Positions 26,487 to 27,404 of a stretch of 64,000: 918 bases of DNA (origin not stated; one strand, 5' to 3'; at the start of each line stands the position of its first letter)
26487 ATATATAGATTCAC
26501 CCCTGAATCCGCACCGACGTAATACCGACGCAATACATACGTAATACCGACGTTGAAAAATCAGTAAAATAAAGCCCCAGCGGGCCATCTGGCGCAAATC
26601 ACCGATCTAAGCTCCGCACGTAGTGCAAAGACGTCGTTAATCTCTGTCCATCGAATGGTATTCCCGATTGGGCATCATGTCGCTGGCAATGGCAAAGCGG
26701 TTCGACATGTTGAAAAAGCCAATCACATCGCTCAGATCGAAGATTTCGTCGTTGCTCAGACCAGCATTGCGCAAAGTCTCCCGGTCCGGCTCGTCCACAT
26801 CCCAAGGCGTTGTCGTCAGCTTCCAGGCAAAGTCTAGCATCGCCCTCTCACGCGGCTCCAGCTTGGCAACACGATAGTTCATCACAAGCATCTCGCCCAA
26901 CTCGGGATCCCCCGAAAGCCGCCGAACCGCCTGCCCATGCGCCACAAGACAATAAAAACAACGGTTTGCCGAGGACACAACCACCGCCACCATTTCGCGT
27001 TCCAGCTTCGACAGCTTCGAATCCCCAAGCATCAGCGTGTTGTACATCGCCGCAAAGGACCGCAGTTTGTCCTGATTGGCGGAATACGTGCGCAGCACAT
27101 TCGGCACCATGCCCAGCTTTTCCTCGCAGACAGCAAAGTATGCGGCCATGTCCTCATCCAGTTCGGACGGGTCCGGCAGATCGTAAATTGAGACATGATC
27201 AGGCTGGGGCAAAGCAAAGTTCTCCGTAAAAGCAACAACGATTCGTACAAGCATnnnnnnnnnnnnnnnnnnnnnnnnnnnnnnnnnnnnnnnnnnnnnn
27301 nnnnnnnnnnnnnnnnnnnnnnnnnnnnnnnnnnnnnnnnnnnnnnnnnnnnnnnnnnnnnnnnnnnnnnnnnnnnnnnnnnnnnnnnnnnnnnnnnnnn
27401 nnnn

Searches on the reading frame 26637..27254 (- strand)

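Call 48: search_protein_families(library=pfam, proteins=[window:26637-27254:-], max_evalue=0.001)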
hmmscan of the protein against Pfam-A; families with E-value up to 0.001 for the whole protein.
window:26637-27254:- (205 aa): 1 family
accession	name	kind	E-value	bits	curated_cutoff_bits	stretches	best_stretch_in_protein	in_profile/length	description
PF02627.25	CMD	-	6.2e-11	42.6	23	1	65-140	5-79/84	Carboxymuconolactone decarboxylase family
